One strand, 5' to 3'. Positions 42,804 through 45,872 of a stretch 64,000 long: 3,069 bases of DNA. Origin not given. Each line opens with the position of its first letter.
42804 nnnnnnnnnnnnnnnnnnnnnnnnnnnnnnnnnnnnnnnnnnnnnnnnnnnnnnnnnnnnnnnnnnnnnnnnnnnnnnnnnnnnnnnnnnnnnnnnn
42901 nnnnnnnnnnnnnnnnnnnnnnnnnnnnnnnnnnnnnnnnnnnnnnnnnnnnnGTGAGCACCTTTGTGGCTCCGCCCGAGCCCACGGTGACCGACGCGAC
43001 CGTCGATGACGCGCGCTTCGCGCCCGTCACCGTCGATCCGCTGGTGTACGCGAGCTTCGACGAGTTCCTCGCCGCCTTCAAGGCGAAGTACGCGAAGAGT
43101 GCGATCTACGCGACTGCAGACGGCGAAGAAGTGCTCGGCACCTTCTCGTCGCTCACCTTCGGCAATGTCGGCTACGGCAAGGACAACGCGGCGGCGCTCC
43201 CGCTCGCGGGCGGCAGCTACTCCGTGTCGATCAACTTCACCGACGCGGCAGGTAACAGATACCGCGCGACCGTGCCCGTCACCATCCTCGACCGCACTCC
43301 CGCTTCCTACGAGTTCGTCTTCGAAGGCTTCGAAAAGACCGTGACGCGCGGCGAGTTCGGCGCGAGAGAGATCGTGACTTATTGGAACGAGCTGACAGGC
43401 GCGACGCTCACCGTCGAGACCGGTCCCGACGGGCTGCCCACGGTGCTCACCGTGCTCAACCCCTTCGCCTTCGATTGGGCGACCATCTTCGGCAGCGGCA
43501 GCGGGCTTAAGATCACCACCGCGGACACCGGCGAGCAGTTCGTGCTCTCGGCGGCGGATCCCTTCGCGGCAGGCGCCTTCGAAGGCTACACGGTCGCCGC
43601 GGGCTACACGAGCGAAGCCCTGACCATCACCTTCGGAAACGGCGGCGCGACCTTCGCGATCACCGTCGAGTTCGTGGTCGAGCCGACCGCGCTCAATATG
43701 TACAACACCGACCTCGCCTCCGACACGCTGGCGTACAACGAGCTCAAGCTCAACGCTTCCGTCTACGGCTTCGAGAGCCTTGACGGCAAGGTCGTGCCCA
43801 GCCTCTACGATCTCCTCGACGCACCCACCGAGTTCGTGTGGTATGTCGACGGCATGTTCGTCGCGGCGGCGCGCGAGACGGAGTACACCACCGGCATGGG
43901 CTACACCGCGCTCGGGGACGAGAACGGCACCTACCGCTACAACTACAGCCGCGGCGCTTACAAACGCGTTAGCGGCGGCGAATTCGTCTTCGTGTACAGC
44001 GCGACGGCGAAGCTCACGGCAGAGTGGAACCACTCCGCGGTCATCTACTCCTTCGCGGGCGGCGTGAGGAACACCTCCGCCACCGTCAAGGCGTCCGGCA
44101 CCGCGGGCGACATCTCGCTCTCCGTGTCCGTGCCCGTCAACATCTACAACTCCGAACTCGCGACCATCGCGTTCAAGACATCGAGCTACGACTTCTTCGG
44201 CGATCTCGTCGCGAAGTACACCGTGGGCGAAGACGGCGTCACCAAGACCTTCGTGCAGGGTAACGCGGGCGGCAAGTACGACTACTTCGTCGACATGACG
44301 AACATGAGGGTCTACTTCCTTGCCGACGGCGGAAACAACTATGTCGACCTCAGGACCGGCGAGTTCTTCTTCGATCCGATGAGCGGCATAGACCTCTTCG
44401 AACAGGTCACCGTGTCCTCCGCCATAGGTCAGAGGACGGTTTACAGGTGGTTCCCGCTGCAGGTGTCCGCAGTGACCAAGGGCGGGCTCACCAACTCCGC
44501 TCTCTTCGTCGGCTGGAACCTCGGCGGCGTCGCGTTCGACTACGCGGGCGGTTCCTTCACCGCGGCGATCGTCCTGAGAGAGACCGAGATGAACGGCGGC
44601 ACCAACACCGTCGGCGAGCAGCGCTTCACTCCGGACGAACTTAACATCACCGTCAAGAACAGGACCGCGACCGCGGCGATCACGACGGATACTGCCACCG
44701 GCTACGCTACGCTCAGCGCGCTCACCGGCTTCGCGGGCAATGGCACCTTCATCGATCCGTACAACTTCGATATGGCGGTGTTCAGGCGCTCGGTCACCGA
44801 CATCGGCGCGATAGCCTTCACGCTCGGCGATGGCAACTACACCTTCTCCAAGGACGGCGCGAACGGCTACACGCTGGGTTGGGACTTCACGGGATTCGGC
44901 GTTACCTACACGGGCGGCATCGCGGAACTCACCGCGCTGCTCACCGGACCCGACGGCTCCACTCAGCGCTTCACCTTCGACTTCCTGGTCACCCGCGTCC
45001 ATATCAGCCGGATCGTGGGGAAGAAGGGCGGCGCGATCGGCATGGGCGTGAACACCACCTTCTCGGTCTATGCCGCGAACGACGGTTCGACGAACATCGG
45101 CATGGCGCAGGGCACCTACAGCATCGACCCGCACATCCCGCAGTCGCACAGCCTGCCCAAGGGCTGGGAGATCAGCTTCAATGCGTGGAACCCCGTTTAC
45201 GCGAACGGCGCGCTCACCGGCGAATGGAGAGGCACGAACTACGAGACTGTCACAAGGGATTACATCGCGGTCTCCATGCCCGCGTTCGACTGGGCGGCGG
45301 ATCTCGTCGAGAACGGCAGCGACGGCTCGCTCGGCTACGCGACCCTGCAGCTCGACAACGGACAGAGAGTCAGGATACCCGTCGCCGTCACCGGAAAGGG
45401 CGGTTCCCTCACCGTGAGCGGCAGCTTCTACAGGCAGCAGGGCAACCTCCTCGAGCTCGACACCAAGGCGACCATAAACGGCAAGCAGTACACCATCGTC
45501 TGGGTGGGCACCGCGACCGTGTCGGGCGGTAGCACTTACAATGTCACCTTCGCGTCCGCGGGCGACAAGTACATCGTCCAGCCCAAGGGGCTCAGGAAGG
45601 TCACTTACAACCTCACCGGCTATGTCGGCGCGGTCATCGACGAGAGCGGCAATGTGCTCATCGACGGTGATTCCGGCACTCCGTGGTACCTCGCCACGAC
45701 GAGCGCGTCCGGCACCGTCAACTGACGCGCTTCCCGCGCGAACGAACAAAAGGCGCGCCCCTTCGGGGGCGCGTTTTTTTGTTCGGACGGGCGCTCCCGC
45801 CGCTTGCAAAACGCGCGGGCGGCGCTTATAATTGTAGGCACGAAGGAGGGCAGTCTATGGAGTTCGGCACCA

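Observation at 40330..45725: Architecture changes in the last roughly 1,800 aa to an array of Trp-marked beta-sandwich-like modules, with no C-terminal wall anchor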

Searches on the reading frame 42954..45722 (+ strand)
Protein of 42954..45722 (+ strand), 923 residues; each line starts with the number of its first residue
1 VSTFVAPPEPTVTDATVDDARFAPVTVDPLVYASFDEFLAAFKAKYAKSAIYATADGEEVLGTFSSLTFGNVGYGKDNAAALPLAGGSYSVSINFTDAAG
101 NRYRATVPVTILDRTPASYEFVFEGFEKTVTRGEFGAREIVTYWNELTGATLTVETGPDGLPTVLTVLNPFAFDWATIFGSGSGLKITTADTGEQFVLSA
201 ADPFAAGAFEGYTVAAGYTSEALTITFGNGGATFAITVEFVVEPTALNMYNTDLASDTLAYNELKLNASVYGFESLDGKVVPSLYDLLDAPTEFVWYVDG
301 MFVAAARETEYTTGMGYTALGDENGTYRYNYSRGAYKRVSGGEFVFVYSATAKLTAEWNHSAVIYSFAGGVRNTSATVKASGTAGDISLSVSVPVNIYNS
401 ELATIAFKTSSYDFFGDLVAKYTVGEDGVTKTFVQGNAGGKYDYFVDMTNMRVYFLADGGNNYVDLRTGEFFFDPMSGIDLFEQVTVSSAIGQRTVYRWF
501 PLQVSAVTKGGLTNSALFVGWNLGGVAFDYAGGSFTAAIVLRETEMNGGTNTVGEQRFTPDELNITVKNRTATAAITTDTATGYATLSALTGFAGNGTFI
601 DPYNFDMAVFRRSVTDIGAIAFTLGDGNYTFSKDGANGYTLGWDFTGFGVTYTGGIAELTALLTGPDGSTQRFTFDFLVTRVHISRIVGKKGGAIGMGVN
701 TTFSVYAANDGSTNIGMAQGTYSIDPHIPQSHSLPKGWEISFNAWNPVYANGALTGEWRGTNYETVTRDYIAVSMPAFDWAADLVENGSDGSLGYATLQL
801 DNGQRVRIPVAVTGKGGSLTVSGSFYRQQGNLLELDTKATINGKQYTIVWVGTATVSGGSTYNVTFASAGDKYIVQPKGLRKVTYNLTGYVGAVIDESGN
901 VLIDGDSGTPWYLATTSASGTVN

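Call 43: predict_structure(alignment_id=A2)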
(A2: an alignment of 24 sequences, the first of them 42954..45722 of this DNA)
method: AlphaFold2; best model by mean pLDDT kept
length: 923 residues; sequences in the alignment: 24
mean_pLDDT: 73.8   pTM: 0.42
mean pLDDT of the five models: 73.8, 73.5, 72.8, 71.8, 70.4
residues with pLDDT >= 90: 41; 70-90: 588; 50-70: 237; < 50: 57
segments of 3 or more residues with pLDDT < 50: 1-7, 73-80, 210-213, 215-217, 251-258, 260-273, 278-283, 384-386
pLDDT, mean of each block of 10 residues (from residue 1): 45 76 70 70 77 80 76 47 61 80 80 70 81 63 76 75 75 70 76 73 61 48 69 70 59 47 41 49 50 67 81 79 65 63 77 70 54 66 57 57 81 88 86 86 87 75 86 80 80 80 82 77 78 84 58 66 81 61 80 87 83 88 80 84 86 86 81 89 82 68 74 74 82 78 83 78 59 69 82 79 75 75 80 86 84 84 80 76 87 76 76 87 81
secondary structure, 60 per line:
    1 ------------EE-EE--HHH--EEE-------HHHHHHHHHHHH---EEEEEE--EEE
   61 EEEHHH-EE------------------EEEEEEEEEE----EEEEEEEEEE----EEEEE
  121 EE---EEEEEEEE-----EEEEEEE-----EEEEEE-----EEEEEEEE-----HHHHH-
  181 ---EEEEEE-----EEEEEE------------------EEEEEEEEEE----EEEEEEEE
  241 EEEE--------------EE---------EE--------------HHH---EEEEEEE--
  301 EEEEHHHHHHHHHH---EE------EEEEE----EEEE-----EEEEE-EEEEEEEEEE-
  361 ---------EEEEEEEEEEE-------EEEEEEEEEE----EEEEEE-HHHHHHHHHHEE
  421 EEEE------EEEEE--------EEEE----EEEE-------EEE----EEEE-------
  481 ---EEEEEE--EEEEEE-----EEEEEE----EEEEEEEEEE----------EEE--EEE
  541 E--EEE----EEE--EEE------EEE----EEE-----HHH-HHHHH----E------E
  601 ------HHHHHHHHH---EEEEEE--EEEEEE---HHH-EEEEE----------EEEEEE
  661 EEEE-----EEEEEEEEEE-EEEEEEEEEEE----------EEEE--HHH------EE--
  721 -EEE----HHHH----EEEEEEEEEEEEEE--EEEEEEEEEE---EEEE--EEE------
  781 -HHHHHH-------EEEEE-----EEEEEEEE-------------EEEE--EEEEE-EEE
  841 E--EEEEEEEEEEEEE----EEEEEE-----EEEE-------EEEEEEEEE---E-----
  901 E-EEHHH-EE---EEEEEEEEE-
elements in order (helices of 4 or more, strands of 3 or more residues): E25-27 H35-46 E50-55 E58-63 E88-97 E102-111 E116-122 E126-133 E139-145 E151-156 E162-169 H175-179 E184-189 E195-200 E219-228 E233-244 E292-298 E301-304 H305-314 E326-330 E335-338 E344-348 E350-359 E370-380 E388-397 E402-407 H409-418 E419-424 E431-435 E444-447 E452-455 E463-465 E470-473 E484-489 E492-497 E503-508 E513-522 E533-535 E538-541 E544-546 E551-553 E556-558 E565-567 E572-574 H584-588 H607-615 E619-624 E627-632 E640-644 E655-664 E670-679 E681-691 E702-705 E722-724 H729-732 E737-750 E753-762 E766-769 E772-774 H782-787 E795-799 E805-812 E826-829 E832-836 E838-841 E844-856 E861-866 E872-875 E883-891 E914-922

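Call 46: fold_search(model_id=the predicted structure, library=pdb)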
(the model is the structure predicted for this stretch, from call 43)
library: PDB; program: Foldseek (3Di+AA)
matches with E <= 10: 1087; with E <= 0.001: 63
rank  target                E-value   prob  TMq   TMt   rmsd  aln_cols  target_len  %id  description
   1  9bfp_A                2.8e-07  0.80  0.07  0.07  38.9      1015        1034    9  Cryo-EM structure of Sevenless extracellular domain (monomer) (released 2025-01-29)
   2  8opr_A                6.0e-07  0.94  0.08  0.10  40.9      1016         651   10  Structure of the EA1 surface layer of Bacillus anthracis (released 2023-11-08)
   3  7som_D                8.3e-07  0.72  0.09  0.06  42.7      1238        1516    7  Ciliary C2 central pair apparatus isolated from Chlamydomonas reinhardtii (released 2022-04-13)
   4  6vg4_A                1.0e-06  0.90  0.08  0.10  30.6       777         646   10  Human protocadherin 10 ectodomain (released 2020-03-11)
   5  4aq1_C                2.0e-06  0.63  0.07  0.09  46.2      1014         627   10  Structure of the SbsB S-layer protein of Geobacillus stearothermophilus PV72p2 in complex with nanobody KB6 (released 2012-06-13)
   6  6e6b_A                3.5e-06  0.84  0.08  0.11  31.6       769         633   11  Crystal structure of the Protocadherin GammaB4 extracellular domain (released 2019-04-10)
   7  7q1y_A                5.8e-06  0.47  0.08  0.06  47.4      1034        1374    9  X-ray structure of human A2ML1 (released 2022-04-20)
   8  7a7d_a                6.4e-06  0.77  0.08  0.11  24.7       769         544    9  Cadherin fit into cryo-ET map (released 2020-12-23)
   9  9ijj_O                9.4e-06  0.41  0.08  0.06  67.0      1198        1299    8  In situ structure of the central apparatus in mouse sperm axoneme. (released 2025-06-04)
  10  9bfu_A                1.2e-05  0.54  0.08  0.05  38.7      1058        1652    9  Cryo-EM structure of Sevenless extracellular domain (composite map of the dimer, pH 4.6) (released 2025-01-29)
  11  6qx4_B                1.3e-05  0.72  0.07  0.09  32.2       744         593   10  Structure of the Bacillus anthracis Sap S-layer assembly domain (released 2019-07-31)
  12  7sqc_O0               1.4e-05  0.47  0.09  0.08  47.7      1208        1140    9  Ciliary C1 central pair apparatus isolated from Chlamydomonas reinhardtii (released 2022-04-13)
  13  5ftx                  1.7e-05  0.63  0.09  0.10  31.3       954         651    8  Structure of surface layer protein SbsC, domains 4-9 (released 2017-02-22)
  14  4aq1_A                2.0e-05  0.47  0.08  0.10  45.3      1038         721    9  Structure of the SbsB S-layer protein of Geobacillus stearothermophilus PV72p2 in complex with nanobody KB6 (released 2012-06-13)
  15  9ijj_4G               2.6e-05  0.66  0.11  0.04  52.0      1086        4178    8  In situ structure of the central apparatus in mouse sperm axoneme. (released 2025-06-04)
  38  6xi3                  2.6e-04  0.84  0.10  0.18  29.9       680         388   11  Crystal structure of tetra-tandem repeat in extending region of large adhesion protein (released 2020-10-14)
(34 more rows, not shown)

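Call 56: fold_search(model_id=the predicted structure, library=viral)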
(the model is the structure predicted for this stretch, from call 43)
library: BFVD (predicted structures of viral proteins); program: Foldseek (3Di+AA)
matches with E <= 10: 794; with E <= 0.001: 71
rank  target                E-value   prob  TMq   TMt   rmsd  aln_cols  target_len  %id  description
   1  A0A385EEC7            8.0e-09  0.98  0.09  0.10  63.5      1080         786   12  T1SS secreted agglutinin RTX [Caulobacter phage CcrBL9]
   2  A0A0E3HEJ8            1.4e-08  0.96  0.10  0.08  42.0      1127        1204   11  Virion structural protein [Synechococcus phage ACG-2014i]
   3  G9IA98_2              1.6e-08  0.99  0.12  0.12  34.5      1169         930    9  (no name in the UniProt tables at hand)
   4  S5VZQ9                4.0e-08  0.91  0.08  0.07  45.9      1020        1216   10  Uncharacterized protein [Pseudomonas phage PaBG]
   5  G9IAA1                5.1e-08  0.99  0.12  0.14  33.4      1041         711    8  (no name in the UniProt tables at hand)
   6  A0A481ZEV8            8.6e-08  0.89  0.07  0.07  35.8      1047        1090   10  Putative Ig domain protein [Pithovirus LCPAC404]
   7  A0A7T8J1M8            1.4e-07  0.84  0.08  0.07  49.1      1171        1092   10  (no name in the UniProt tables at hand)
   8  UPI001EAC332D         1.8e-07  0.85  0.09  0.07  50.2      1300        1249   10  (no name look-up for this kind of identifier)
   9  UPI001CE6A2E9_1       1.9e-07  0.87  0.09  0.08  44.5      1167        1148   10  (no name look-up for this kind of identifier)
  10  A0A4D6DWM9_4          3.3e-07  0.84  0.09  0.07  40.1      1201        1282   10  Uncharacterized protein [Edwardsiella phage pEt-SU]
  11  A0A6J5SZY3            3.3e-07  0.77  0.08  0.07  42.3      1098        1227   10  Ig [uncultured Caudovirales phage]
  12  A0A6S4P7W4            3.4e-07  0.90  0.09  0.10  30.8      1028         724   10  Cell wall/surface repeat protein [uncultured phage_MedDCM-OCT-S31-C1]
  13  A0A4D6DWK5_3          5.2e-07  0.80  0.08  0.07  33.6      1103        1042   10  Uncharacterized protein [Edwardsiella phage pEt-SU]
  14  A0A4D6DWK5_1          5.8e-07  0.91  0.11  0.10  26.0      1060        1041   10  Uncharacterized protein [Edwardsiella phage pEt-SU]
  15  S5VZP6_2              6.3e-07  0.92  0.09  0.10  38.4      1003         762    9  Putative long tail fiber [Pseudomonas phage PaBG]
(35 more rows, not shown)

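Call 60: search_protein_families(library=pfam, alignment_id=A4, max_evalue=1)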
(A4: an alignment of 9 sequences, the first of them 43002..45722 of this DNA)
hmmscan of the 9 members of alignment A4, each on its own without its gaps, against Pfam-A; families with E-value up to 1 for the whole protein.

A. member 1, window:43002-45722:+ (907 aa): 1 family
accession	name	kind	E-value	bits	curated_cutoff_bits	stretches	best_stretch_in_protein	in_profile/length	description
PF19077.6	Big_13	-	0.13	13.2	27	1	67-95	71-100/102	Bacterial Ig-like domain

B. families by the number of members that match (of 9 scanned): 7 families
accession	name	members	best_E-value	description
PF07532.17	Big_4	3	1.1e-05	Bacterial Ig-like domain (group 4)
PF18705.7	DUF5643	1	0.026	Family of unknown function (DUF5643)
PF05929.16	Phage_GPO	1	0.029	Phage capsid scaffolding protein (GPO) serine peptidase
PF20377.3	DUF6672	1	0.1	Family of unknown function (DUF6672)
PF19077.6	Big_13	1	0.13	Bacterial Ig-like domain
PF02369.22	Big_1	1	0.27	Bacterial Ig-like domain (group 1)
PF02736.25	Myosin_N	1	0.74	Myosin N-terminal SH3-like domain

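Call 67: search_solved_structures(query=A4, max_evalue=10, show_alignments=3)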
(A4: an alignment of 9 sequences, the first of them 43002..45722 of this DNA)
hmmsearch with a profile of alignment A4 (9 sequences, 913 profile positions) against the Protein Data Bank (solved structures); distinct sequences matched with E-value up to 10: 0.

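Call 74: search_protein_representatives(alignment_id=A4)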
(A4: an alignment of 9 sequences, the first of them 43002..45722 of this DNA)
Query: 9 sequences, 913 profile positions. Proteins with E-value up to 0.001 (for the whole library): 86; up to 1e-10: 72; up to 1e-30: 53. The best 86 are listed.
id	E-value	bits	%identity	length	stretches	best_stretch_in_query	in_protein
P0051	0.0e+00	1055.6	-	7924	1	1-912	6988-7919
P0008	0.0e+00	1011.6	-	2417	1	1-903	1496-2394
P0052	1.4e-284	963.4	-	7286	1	1-911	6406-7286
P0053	7.8e-275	931.2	-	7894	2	1-912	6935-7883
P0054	1.7e-274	930.1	-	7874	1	1-903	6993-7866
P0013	7.3e-258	875.0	-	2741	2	431-903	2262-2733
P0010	8.8e-240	815.2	-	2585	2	1-805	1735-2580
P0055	1.3e-237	807.9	-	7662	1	1-911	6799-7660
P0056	6.8e-226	769.2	-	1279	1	1-896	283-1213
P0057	9.3e-221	752.2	-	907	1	31-902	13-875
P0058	1.5e-217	741.6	-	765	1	200-912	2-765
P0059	1.1e-188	646.2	-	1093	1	1-911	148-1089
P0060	2.3e-175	602.0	-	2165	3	1-912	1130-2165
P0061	1.5e-171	589.4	-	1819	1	1-906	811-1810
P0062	5.8e-166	570.9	-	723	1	226-905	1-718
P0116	4.5e-12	61.6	-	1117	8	563-698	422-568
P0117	5.9e-12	61.3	-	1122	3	574-801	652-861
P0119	1.8e-11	59.7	-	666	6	256-303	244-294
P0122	8.7e-10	54.1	-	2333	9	474-673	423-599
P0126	4.5e-08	48.4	-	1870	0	-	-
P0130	2.2e-06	42.8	-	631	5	470-527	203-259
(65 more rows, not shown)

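Call 75: search_protein_families(library=pfam, proteins=[P0116, P0117, P0119, P0122, P0126, P0130], max_evalue=0.001)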
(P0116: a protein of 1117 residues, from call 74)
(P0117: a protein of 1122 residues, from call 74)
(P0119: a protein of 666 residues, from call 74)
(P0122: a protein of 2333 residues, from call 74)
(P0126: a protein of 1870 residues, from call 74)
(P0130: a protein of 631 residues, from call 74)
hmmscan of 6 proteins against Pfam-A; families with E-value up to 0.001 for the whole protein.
P0116 (1117 aa): 9 families
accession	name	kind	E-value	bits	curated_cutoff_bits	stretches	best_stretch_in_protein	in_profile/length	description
PF20579.4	LapA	-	3.8e-34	117.5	27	0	19-120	4-84/99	LapA domain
PF08323.17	Glyco_transf_5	-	1.4e-15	58.1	22.7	0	495-572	12-98/239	Starch synthase catalytic domain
PF19765.4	DUF6252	-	1.3e-11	45.2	27.2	0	149-228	25-105/124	Family of unknown function (DUF6252)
PF13702.11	Lysozyme_like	-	1.8e-08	34.5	25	0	147-220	62-135/165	Lysozyme-like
PF13004.13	BACON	-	8.8e-08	32.5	25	0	311-341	13-44/61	Putative binding domain, N-terminal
PF05215.19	Spiralin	-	2.5e-07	31.6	25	0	534-572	46-80/81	Spiralin domain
PF23865.1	DUF7223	-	3.5e-06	26.9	27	0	38-93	62-117/254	Domain of unknown function (DUF7223)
PF18485.7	GST_N_5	-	3.1e-05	24.8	29.6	0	76-98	15-37/74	Glutathione S-transferase, N-terminal domain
PF14083.11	PGDYG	-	6.3e-05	23.7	27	0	320-356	7-43/102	PGDYG protein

P0117 (1122 aa): 0 families

P0119 (666 aa): 9 families
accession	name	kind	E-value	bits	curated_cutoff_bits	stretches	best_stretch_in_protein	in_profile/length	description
PF06832.18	BiPBP_C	-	1.4e-16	60.6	26.8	0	261-304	38-78/90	Penicillin-Binding Protein C-terminus Family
PF07679.22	I-set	-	2.3e-11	44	23.7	0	158-201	8-53/90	Immunoglobulin I-set domain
PF13927.12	Ig_3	-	1.8e-09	38.4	30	0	239-287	2-50/78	Immunoglobulin domain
PF13895.12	Ig_2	-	9.5e-06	26.2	27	0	264-291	25-54/79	Immunoglobulin domain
PF16156.12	DUF4864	-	5.2e-05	23.9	27.1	0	160-194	80-114/117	Domain of unknown function (DUF4864)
PF00801.26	PKD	-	6.3e-05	23.3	23.5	0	525-586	14-75/80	PKD domain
PF02124.21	Marek_A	-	7.1e-05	23.6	24.1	0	624-664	30-68/90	Marek's disease glycoprotein A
PF12197.13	lci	-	0.00026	21.2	20.3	0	270-290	21-41/44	LCI fold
PF07210.18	DUF1416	-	0.0005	20.4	23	0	204-223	62-81/97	Protein of unknown function (DUF1416)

P0122 (2333 aa): 2 families
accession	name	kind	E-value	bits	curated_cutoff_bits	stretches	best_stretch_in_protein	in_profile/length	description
PF07532.17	Big_4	-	2.3e-29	101.2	22.1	1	1795-1845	5-56/59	Bacterial Ig-like domain (group 4)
PF09479.16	Flg_new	-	0.00016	22.2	27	0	2275-2327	14-64/65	Listeria-Bacteroides repeat domain (List_Bact_rpt)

P0126 (1870 aa): 3 families
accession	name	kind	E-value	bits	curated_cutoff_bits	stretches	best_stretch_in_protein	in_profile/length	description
PF08710.16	CoV_NSP9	-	1e-20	74.6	27.2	0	51-78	77-104/111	Coronavirus replicase NSP9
PF06014.16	YqgQ-like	-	4.7e-17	62.2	25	0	34-66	11-43/61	YqgQ-like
PF12615.13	TraD_N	-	6.4e-14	53.1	25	0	99-128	8-37/92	F sex factor protein N terminal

P0130 (631 aa): 1 family
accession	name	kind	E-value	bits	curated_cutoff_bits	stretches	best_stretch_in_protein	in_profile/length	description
PF07532.17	Big_4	-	4.4e-11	42.6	22.1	0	129-158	15-45/59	Bacterial Ig-like domain (group 4)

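Call 80: find_encoding_contigs(protein=P0054, flank=8000, max_places=2)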
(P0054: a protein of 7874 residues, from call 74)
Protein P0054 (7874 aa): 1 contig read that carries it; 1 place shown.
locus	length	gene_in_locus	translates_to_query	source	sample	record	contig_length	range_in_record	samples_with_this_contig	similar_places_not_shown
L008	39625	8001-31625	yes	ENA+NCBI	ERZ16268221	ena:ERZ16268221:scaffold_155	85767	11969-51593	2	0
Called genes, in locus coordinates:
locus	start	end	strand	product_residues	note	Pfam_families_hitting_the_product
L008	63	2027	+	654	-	PF07944:Beta-AFase-like_GH127_cat (weak)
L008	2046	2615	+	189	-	PF03703:bPH_2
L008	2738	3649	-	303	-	PF07786:HGSNAT_cat, PF01757:Acyl_transf_3 (weak)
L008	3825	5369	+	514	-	PF02838:Glyco_hydro_20b, PF00728:Glyco_hydro_20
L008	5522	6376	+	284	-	-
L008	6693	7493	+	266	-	PF02585:PIG-L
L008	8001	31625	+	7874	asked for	-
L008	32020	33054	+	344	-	PF03547:Mem_trans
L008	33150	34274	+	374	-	PF13421:Band_7_1, PF01145:Band_7, PF13240:Zn_Ribbon_1 (weak), PF13248:Zn_ribbon_3, PF12773:DZR, PF13240:Zn_Ribbon_1 (weak), PF13248:Zn_ribbon_3 (weak), PF13240:Zn_Ribbon_1, +4 more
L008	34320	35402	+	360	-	PF08271:Zn_Ribbon_TF (faint)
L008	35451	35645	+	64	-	PF08984:DUF1858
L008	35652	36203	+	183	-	PF12844:HTH_19 (weak), PF07883:Cupin_2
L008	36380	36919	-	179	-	PF07670:Gate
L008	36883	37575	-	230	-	-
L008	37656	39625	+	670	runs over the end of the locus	PF00133:tRNA-synt_1, PF01406:tRNA-synt_1e (faint), PF01921:tRNA-synt_1f (faint), PF09334:tRNA-synt_1g, PF19303:Anticodon_3 (faint), PF09334:tRNA-synt_1g, PF00133:tRNA-synt_1, PF01588:tRNA_bind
